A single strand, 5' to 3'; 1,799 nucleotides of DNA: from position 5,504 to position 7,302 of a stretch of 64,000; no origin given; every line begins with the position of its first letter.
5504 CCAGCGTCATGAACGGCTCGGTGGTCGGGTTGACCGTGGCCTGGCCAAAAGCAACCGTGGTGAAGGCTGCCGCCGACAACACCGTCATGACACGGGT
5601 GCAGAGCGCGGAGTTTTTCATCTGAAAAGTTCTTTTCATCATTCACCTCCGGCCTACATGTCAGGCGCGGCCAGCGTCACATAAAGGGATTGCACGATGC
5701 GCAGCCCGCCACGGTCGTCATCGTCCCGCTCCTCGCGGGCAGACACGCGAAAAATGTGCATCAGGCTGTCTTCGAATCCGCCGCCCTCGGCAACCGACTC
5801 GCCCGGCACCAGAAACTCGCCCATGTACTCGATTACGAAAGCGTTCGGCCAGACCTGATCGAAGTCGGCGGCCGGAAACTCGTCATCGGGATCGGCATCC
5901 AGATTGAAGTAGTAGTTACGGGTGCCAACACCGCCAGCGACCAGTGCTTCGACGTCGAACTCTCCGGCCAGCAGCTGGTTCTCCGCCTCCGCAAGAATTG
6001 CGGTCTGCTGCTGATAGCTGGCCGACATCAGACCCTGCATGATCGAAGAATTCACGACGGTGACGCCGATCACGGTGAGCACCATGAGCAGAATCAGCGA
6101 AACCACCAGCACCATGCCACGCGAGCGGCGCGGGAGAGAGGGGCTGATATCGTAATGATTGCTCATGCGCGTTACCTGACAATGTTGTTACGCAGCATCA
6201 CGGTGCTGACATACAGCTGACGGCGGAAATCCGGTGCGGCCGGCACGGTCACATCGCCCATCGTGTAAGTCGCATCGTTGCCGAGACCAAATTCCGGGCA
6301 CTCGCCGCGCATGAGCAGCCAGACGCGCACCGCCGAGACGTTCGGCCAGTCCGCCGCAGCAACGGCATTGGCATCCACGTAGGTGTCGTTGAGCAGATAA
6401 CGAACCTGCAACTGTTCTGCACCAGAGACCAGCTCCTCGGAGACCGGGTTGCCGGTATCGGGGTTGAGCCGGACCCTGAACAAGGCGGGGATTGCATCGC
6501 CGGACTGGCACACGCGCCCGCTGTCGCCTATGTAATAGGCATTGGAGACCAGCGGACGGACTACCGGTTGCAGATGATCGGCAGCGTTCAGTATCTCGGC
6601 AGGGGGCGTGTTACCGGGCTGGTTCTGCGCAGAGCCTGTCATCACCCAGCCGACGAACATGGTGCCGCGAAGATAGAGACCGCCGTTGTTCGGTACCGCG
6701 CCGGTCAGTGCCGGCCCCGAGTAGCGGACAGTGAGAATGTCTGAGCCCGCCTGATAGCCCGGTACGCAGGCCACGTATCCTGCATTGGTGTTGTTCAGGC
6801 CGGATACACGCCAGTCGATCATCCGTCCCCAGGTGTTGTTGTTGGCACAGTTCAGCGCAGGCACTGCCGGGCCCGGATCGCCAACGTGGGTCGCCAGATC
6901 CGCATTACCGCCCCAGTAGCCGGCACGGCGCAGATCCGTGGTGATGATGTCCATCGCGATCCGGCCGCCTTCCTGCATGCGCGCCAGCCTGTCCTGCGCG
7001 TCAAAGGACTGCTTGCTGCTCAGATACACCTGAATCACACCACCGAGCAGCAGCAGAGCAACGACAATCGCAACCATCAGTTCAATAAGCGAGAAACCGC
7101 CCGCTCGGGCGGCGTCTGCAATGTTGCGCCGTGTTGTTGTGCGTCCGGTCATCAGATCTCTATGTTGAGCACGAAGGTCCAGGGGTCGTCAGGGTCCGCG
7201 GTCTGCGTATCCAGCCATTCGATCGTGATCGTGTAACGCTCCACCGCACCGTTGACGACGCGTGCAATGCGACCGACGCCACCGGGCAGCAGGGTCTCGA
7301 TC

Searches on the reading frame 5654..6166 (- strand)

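Call 70: search_protein_families(library=pfam, proteins=[window:5654-6166:-], max_evalue=0.0001)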
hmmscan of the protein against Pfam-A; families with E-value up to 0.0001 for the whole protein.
window:5654-6166:- (170 aa): 1 family
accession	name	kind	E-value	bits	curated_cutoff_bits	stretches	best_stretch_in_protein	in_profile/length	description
PF14341.11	PilX_N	-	4.3e-08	33.4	25.5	1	16-62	1-47/51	PilX N-terminal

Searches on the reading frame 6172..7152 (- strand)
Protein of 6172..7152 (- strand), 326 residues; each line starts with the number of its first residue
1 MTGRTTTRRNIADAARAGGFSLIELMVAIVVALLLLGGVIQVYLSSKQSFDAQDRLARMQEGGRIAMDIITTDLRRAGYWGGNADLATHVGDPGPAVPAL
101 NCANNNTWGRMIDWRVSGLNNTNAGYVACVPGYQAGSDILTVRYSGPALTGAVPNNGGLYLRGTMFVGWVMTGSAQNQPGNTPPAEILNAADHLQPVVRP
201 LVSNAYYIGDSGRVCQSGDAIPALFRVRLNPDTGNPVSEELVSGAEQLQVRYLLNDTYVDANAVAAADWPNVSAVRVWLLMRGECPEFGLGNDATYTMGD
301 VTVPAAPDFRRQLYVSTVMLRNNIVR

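Call 70: search_protein_families(library=pfam, proteins=[window:6172-7152:-], max_evalue=0.0001)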
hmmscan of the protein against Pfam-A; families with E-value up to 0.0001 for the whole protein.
window:6172-7152:- (326 aa): 2 families
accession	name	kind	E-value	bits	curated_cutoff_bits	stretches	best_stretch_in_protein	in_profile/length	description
PF16074.10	PilW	-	1.8e-20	73.6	26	1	206-322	2-124/124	Type IV Pilus-assembly protein W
PF07963.17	N_methyl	-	6.3e-05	22.8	21.2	0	16-39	3-26/27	Prokaryotic N-terminal methylation motif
